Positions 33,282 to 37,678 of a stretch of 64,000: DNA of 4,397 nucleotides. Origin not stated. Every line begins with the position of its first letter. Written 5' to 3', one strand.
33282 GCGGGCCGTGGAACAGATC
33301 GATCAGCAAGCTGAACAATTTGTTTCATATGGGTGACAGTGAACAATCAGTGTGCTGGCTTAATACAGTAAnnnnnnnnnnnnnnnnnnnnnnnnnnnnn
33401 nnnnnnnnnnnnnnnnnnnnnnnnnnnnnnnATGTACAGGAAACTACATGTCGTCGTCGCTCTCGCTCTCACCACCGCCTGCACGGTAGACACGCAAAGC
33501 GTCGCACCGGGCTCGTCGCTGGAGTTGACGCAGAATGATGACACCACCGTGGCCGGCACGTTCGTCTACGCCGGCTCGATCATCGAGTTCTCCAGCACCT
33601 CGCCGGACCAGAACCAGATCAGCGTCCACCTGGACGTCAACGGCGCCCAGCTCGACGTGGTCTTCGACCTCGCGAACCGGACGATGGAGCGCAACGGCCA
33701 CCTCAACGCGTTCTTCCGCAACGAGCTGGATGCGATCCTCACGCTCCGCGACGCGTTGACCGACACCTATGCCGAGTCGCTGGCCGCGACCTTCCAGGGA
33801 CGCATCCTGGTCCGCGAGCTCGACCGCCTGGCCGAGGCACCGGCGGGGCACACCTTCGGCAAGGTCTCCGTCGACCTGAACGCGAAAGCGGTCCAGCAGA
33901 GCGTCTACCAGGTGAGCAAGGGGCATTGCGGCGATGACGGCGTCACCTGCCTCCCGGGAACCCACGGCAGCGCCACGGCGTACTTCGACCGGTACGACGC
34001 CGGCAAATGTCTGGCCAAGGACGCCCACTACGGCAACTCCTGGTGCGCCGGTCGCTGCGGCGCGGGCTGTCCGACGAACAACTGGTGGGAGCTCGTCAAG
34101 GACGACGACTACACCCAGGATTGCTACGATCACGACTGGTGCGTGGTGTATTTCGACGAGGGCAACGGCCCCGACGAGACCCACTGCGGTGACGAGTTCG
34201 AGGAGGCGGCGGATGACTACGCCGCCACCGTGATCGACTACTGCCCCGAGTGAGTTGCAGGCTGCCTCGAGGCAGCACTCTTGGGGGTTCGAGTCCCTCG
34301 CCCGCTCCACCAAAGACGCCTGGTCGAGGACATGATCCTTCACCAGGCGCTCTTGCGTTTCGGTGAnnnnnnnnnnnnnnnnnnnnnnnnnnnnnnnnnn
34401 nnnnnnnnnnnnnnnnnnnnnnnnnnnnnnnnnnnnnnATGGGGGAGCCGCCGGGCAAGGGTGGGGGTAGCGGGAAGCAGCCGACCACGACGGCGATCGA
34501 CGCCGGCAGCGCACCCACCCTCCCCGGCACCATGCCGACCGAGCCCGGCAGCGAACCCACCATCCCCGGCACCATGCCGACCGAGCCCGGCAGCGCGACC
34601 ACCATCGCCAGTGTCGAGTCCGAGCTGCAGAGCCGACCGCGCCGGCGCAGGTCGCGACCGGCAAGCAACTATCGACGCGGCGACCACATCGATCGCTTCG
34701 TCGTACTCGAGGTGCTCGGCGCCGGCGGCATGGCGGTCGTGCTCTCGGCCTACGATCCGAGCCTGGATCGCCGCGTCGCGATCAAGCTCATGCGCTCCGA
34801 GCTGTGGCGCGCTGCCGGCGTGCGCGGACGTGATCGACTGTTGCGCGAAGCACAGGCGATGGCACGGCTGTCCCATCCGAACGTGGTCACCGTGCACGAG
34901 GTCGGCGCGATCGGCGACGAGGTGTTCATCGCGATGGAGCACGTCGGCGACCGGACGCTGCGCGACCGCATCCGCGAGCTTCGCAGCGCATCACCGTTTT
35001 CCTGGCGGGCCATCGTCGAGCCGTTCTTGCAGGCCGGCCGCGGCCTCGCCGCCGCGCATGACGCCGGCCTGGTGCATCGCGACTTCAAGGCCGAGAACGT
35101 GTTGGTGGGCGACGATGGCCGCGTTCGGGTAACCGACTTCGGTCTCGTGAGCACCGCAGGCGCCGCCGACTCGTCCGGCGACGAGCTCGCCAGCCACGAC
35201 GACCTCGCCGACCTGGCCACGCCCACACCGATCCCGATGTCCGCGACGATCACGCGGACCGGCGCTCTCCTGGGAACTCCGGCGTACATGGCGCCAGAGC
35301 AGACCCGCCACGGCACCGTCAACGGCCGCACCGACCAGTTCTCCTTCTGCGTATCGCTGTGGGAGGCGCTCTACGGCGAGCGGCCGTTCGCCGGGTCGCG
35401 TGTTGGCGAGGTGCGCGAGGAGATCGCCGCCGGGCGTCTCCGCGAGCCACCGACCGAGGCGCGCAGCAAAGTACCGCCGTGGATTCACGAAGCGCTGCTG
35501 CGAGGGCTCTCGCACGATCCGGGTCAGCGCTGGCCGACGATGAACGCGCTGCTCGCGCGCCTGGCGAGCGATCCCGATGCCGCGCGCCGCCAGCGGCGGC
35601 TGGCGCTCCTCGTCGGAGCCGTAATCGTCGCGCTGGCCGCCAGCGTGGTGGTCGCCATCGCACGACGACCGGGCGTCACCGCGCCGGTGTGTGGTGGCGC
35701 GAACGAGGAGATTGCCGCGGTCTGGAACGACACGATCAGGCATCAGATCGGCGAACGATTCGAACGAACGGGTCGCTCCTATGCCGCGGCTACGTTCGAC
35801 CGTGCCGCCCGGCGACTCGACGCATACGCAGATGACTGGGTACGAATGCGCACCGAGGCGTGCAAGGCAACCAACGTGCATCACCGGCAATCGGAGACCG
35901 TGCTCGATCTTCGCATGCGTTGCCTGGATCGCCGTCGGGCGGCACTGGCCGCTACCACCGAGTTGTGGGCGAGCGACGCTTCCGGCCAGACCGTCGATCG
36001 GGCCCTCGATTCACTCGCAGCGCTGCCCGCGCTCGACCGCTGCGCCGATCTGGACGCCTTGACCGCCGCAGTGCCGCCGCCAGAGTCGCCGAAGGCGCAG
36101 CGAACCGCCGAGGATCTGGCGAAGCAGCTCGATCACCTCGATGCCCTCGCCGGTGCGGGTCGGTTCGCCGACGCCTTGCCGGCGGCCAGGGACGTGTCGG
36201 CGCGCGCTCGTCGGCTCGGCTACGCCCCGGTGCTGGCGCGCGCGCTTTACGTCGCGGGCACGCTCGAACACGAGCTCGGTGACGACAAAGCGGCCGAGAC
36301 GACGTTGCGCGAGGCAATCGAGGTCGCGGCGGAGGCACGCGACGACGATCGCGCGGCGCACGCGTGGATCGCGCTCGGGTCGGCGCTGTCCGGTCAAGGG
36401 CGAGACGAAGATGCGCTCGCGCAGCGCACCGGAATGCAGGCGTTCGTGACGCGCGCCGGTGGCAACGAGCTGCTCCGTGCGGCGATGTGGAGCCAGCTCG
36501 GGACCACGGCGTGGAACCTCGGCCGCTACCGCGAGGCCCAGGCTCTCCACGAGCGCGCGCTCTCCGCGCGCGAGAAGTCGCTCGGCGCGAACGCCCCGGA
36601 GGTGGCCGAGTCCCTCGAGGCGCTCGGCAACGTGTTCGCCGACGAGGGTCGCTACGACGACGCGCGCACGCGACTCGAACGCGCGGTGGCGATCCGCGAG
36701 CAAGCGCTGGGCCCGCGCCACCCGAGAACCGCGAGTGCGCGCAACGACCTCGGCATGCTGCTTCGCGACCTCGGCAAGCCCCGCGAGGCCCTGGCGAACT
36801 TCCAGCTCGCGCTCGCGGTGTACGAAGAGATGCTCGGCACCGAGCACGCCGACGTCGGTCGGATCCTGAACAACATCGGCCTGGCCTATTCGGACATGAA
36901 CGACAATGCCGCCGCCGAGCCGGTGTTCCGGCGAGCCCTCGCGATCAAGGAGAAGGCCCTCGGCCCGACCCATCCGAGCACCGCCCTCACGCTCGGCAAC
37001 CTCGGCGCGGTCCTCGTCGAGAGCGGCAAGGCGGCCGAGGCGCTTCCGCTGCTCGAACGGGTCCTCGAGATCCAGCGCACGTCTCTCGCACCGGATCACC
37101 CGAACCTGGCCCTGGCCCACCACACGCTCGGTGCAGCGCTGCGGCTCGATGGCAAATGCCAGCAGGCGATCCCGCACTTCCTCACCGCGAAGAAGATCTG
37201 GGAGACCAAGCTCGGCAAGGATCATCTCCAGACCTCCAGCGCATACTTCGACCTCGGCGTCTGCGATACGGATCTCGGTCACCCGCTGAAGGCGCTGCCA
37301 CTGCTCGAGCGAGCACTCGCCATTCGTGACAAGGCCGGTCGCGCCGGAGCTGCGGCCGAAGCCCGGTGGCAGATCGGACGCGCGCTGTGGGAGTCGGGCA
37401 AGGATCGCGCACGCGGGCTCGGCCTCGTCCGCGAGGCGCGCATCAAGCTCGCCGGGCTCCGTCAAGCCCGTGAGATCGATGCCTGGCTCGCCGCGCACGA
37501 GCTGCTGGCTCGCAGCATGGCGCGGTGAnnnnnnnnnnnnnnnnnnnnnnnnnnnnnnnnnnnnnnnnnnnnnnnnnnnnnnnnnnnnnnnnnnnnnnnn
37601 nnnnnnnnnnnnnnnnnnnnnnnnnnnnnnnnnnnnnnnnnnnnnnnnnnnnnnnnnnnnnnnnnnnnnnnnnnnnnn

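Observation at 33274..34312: Second mini-island: AT-rich promoter with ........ direct repeats, a low-GC Cys-rich lipoprotein gene, then a tRNA-like 3' fragment ending CCACCA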

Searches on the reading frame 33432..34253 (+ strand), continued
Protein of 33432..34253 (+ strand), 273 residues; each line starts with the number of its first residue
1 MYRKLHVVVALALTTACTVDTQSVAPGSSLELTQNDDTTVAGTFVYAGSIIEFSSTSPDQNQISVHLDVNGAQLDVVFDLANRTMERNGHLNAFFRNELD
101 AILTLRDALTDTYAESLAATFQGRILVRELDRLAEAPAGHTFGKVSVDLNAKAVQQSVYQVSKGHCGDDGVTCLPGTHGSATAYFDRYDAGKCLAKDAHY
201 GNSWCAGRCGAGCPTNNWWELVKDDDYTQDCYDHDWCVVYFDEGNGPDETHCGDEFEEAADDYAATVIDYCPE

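Call 78: search_protein_families(library=phrogs, proteins=[window:33432-34253:+], max_evalue=0.001)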
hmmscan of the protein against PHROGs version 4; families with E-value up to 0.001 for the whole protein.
window:33432-34253:+ (273 aa): 0 families

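Call 84: search_protein_representatives(alignment_id=A4)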
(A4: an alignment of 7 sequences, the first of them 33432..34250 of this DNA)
Query: 7 sequences, 266 profile positions. Proteins with E-value up to 0.001 (for the whole library): 613; up to 1e-10: 239; up to 1e-30: 27. The best 150 are listed.
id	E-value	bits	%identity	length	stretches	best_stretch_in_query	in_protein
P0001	7.4e-127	438.5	-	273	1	1-265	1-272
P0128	3.3e-91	321.7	-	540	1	7-264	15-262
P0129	8.6e-83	294.1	-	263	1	4-265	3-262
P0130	8.2e-80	284.3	-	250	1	14-264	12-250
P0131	4.9e-76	271.9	-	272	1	11-264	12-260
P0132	1.5e-73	263.8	-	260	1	4-264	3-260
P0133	1.1e-69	251.1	-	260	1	10-264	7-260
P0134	3.1e-67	243.1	-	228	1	38-263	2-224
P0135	1.0e-65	238.1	-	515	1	14-264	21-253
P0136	2.0e-65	237.1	-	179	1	85-264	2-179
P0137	2.1e-64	233.8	-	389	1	12-265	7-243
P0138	3.4e-63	229.8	-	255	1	12-264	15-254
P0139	5.5e-60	219.3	-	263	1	15-265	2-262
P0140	9.3e-60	218.5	-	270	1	5-264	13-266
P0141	2.5e-55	204.0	-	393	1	1-265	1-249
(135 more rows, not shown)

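Call 97: find_related_loci(query=A4, collection=metagenome_contigs, flank=3000)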
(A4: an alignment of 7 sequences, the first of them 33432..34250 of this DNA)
Query A4 (273 aa) in metagenome_contigs; peptide patterns used: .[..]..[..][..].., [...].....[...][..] (x = any residue, [..] = any of these).
120 stretches matched a pattern; 8 encode a relative of the query (tblastn E <= 1e-3); 8 distinct loci.
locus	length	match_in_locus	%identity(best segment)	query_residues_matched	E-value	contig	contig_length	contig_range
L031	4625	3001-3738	61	29-271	7e-97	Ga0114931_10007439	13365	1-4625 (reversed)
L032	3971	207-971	46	13-271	3e-59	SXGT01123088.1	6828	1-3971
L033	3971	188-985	43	1-272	1e-53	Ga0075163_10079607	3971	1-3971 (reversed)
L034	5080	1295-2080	39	1-272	5e-52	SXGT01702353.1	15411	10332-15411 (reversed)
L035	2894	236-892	44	38-271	1e-46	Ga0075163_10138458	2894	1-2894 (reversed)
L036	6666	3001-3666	29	40-271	7e-17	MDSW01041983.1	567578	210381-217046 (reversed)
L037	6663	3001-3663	29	40-271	1e-15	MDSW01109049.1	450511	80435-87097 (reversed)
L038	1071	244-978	25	21-271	4e-15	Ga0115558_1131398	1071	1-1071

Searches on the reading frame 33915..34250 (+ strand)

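Call 73: search_protein_families(library=pfam, proteins=[window:33915-34250:+], max_evalue=10)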
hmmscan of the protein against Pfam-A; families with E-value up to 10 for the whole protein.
seq(112 aa): 1 family
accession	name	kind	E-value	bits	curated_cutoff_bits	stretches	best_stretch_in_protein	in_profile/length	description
PF05147.19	LANC_like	-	0.11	11.6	23.2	1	24-70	208-248/350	Lanthionine synthetase C-like protein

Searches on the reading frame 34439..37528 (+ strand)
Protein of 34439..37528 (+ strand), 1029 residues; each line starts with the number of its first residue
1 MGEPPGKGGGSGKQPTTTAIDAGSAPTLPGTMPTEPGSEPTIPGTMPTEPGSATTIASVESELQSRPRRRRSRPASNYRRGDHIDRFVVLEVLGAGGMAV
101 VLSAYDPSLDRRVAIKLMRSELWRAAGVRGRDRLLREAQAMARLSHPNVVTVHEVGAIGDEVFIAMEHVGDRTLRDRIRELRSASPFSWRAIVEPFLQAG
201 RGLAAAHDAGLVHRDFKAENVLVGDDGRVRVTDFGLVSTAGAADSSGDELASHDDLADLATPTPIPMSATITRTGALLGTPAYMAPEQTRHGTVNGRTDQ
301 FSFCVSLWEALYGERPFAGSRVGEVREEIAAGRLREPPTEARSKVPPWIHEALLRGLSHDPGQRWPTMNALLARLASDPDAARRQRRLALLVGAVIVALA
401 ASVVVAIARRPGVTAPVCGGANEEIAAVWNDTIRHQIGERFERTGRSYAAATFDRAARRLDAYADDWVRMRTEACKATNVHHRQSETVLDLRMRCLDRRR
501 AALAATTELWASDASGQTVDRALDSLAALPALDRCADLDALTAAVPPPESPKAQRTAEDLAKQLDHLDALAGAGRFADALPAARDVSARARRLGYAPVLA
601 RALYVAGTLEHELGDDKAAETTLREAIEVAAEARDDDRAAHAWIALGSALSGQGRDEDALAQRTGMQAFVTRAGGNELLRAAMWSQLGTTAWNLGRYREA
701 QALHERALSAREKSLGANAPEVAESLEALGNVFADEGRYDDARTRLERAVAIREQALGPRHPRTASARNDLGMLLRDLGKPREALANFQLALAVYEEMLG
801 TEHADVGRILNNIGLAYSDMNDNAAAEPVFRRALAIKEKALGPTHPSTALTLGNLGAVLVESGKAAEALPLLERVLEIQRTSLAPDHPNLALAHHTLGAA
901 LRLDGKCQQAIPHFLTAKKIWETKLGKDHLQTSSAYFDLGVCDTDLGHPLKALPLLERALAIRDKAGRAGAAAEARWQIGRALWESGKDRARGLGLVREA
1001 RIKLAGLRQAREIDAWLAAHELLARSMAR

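Call 10: search_protein_families(library=pfam, proteins=[window:34439-37528:+], max_evalue=0.1)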
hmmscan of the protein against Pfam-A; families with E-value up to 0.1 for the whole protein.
window:34439-37528:+ (1029 aa): 16 families
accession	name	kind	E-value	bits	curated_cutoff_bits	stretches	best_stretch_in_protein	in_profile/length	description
PF13424.12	TPR_12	-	7.6e-91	298.8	30.1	8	680-755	2-77/77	Tetratricopeptide repeat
PF13374.12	TPR_10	-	2.1e-53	177.3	27.5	6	764-805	1-42/42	Tetratricopeptide repeat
PF00069.31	Pkinase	-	1.5e-33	116.8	31.7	1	88-370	2-257/263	Protein kinase domain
PF24885.1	TPR_NPHP3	-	1.6e-33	116.5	100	3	740-843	116-219/239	Nephrocystin-3 TPR domain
PF07714.23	PK_Tyr_Ser-Thr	-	2.4e-29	102.9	23.1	2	90-243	4-155/258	Protein tyrosine and serine/threonine kinase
PF13181.12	TPR_8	-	4.1e-24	83.1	25.7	3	808-838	2-32/34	Tetratricopeptide repeat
PF00515.34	TPR_1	-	8.6e-24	82.8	27.8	2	808-838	2-32/34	Tetratricopeptide repeat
PF07719.23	TPR_2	-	3.3e-21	74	27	2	723-754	1-32/34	Tetratricopeptide repeat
PF13176.12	TPR_7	-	1.4e-16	59.5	27.9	3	725-757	1-33/36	Tetratricopeptide repeat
PF13432.12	TPR_16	-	9.9e-10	39.1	32.7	3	687-753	3-61/65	Tetratricopeptide repeat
PF17874.7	TPR_MalT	-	5.1e-07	29.7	45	1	642-760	42-158/336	MalT-like TPR region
PF13428.12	TPR_14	-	4e-05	24.3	23.5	0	725-752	3-30/44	Tetratricopeptide repeat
PF13431.12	TPR_17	-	0.00011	22.6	24.4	0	762-785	10-33/34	Tetratricopeptide repeat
PF13414.12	TPR_11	-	0.00013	22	26.8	1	730-755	1-26/42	TPR repeat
PF12862.13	ANAPC5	-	0.0054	17.2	23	1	602-642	40-80/91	Anaphase-promoting complex subunit 5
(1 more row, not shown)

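Call 55: find_homologous_proteins(query=window:34439-37525:+, max_evalue=1e-100)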
Query window:34439-37525:+ (1029 aa): 5147 proteins with E <= 1e-100 among 8000 candidates; the best 120 are listed.
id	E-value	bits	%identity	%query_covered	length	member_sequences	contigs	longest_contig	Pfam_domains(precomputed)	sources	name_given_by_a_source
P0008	0.0e+0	2099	93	99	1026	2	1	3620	PF13431.13,PF13414.13,PF13176.13,PF24885.2,PF13374.13,PF07714.24,PF00069.32,PF17874.8,PF00515.35,PF13424.13,PF13432.13,PF13181.13,PF07719.24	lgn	-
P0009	0.0e+0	1683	78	98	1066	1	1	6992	PF13431.13,PF13176.13,PF24885.2,PF13428.13,PF13374.13,PF07721.21,PF14559.13,PF07714.24,PF00069.32,PF17874.8,PF00515.35,PF13424.13,PF21033.5,PF13432.13,PF13181.13,PF07719.24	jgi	-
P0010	0.0e+0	1655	77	97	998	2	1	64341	PF13431.13,PF13176.13,PF24885.2,PF13428.13,PF13374.13,PF14559.13,PF07714.24,PF00069.32,PF17874.8,PF00515.35,PF13424.13,PF13432.13,PF13181.13,PF07719.24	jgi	-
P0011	0.0e+0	1372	68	92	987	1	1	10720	PF07714.24,PF00069.32,PF00515.35,PF13424.13,PF13176.13,PF24885.2,PF13432.13,PF13181.13,PF07719.24,PF13374.13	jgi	jgi:serine/threonine-protein kinase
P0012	0.0e+0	1371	72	86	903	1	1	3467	PF13431.13,PF13176.13,PF24885.2,PF13428.13,PF13374.13,PF14559.13,PF07714.24,PF00069.32,PF17874.8,PF00515.35,PF13424.13,PF13432.13,PF13181.13,PF07719.24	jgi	jgi:serine/threonine-protein kinase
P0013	0.0e+0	1115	70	72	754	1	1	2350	PF13431.13,PF13176.13,PF24885.2,PF13428.13,PF13374.13,PF14559.13,PF07714.24,PF17874.8,PF00515.35,PF13424.13,PF13432.13,PF13181.13,PF07719.24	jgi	jgi:serine/threonine-protein kinase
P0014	2.3e-286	971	53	96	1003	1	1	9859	PF13431.13,PF13414.13,PF13176.13,PF24885.2,PF13428.13,PF13374.13,PF14559.13,PF07714.24,PF00069.32,PF17874.8,PF00515.35,PF12895.14,PF13424.13,PF13432.13,PF13181.13,PF07719.24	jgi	jgi:serine/threonine-protein kinase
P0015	1.1e-258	879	50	92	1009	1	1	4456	PF13431.13,PF13176.13,PF24885.2,PF13428.13,PF13374.13,PF14559.13,PF07714.24,PF00069.32,PF00515.35,PF13424.13,PF13432.13,PF13181.13,PF07719.24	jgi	jgi:serine/threonine-protein kinase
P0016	1.9e-254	865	41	87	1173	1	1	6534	PF13431.13,PF13414.13,PF13176.13,PF24885.2,PF13428.13,PF13374.13,PF07721.21,PF14559.13,PF07714.24,PF00069.32,PF17874.8,PF00515.35,PF13424.13,PF13432.13,PF13181.13,PF07719.24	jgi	-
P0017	2.2e-226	772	42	91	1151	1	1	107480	PF13431.13,PF13414.13,PF13176.13,PF24885.2,PF13428.13,PF13374.13,PF07714.24,PF00069.32,PF10516.16,PF17874.8,PF00515.35,PF03109.23,PF13424.13,PF13432.13,PF13181.13,PF07719.24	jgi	jgi:tetratricopeptide (TPR) repeat protein/tRNA A-37 threonylcarbamoyl transferase component Bud32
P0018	1.0e-223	764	45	92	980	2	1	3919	PF13431.13,PF10952.16,PF13176.13,PF24885.2,PF13428.13,PF13374.13,PF14559.13,PF07714.24,PF00069.32,PF17874.8,PF00515.35,PF13424.13,PF13432.13,PF13181.13,PF07719.24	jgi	jgi:serine/threonine-protein kinase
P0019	3.2e-222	759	38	86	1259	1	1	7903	PF13431.13,PF13176.13,PF24885.2,PF13428.13,PF13374.13,PF14559.13,PF07714.24,PF00069.32,PF17874.8,PF00515.35,PF13424.13,PF13181.13,PF07719.24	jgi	jgi:tetratricopeptide (TPR) repeat protein/predicted Ser/Thr protein kinase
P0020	1.6e-220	753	42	98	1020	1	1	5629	PF13431.13,PF13176.13,PF24885.2,PF13374.13,PF14559.13,PF07714.24,PF00069.32,PF17874.8,PF00515.35,PF03109.23,PF13424.13,PF13432.13,PF13181.13,PF07719.24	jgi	-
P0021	9.0e-219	747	42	86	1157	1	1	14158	PF13431.13,PF13414.13,PF13176.13,PF24885.2,PF13428.13,PF13374.13,PF14559.13,PF07714.24,PF00069.32,PF10516.16,PF17874.8,PF00515.35,PF03109.23,PF13424.13,PF13432.13,PF13181.13,PF07719.24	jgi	jgi:tetratricopeptide (TPR) repeat protein/predicted Ser/Thr protein kinase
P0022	8.6e-218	744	41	92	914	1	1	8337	PF13431.13,PF13414.13,PF13176.13,PF24885.2,PF13428.13,PF13374.13,PF14559.13,PF07714.24,PF00069.32,PF10516.16,PF00515.35,PF13424.13,PF13432.13,PF13181.13,PF07719.24,PF01636.30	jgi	jgi:tetratricopeptide (TPR) repeat protein/predicted Ser/Thr protein kinase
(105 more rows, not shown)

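Call 57: find_encoding_contigs(protein=P0008, flank=3000, max_places=2)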
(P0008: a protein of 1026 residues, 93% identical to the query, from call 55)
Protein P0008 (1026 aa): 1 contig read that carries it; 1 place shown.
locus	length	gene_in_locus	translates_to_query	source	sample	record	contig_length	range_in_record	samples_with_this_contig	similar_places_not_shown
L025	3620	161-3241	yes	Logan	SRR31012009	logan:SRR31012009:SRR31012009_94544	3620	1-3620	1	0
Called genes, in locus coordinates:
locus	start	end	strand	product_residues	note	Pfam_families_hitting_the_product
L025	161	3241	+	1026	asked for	PF00069:Pkinase, PF07714:PK_Tyr_Ser-Thr, PF24885:TPR_NPHP3, PF13424:TPR_12, PF13374:TPR_10, PF13424:TPR_12, PF24885:TPR_NPHP3, PF13374:TPR_10, +14 more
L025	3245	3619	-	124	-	?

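Call 58: find_encoding_contigs(protein=P0010, flank=10000, max_places=2)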
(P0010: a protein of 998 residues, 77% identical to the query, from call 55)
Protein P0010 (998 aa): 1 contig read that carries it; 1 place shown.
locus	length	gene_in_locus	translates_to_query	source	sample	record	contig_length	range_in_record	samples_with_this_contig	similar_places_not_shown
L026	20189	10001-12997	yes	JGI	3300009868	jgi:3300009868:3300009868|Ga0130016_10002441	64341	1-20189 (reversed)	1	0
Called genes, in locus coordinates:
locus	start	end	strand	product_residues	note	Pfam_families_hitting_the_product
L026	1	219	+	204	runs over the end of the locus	-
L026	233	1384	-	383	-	-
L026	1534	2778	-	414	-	-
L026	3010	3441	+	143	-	PF05066:HARE-HTH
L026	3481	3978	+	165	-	PF00583:Acetyltransf_1, PF13508:Acetyltransf_7, PF08445:FR47 (weak), PF13673:Acetyltransf_10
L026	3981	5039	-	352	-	PF00092:VWA, PF13519:VWA_2 (weak)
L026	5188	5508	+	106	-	-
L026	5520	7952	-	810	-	PF12770:CHAT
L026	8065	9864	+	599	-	PF07719:TPR_2 (faint), PF13414:TPR_11 (faint), PF13428:TPR_14 (faint)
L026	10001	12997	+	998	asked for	PF00069:Pkinase, PF07714:PK_Tyr_Ser-Thr, PF24885:TPR_NPHP3, PF13374:TPR_10, PF13424:TPR_12, PF13374:TPR_10, PF13424:TPR_12, PF24885:TPR_NPHP3, +18 more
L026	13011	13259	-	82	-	PF14357:DUF4404 (weak)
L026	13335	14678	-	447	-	PF02368:Big_2, PF26182:Ig_NUP210_5th (faint), PF26918:Ig_Eae (faint), PF02368:Big_2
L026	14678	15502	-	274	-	PF13385:Laminin_G_3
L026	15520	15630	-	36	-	-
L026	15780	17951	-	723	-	PF00403:HMA, PF00122:E1-E2_ATPase, PF00702:Hydrolase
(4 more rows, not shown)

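Call 59: find_encoding_contigs(protein=P0009, flank=5000, max_places=2)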
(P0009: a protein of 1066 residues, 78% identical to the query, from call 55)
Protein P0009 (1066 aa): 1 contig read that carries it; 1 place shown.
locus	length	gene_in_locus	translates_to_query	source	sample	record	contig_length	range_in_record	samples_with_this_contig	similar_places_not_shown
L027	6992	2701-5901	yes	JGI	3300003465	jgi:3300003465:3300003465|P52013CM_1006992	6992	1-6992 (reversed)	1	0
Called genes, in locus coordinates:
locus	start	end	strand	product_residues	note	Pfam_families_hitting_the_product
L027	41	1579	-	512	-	PF00795:CN_hydrolase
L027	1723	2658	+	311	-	PF02412:TSP_3 (faint)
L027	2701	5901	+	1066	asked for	PF00069:Pkinase, PF07714:PK_Tyr_Ser-Thr, PF24885:TPR_NPHP3, PF13424:TPR_12, PF13432:TPR_16, PF13424:TPR_12, PF13374:TPR_10, PF13424:TPR_12, +18 more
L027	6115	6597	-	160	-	-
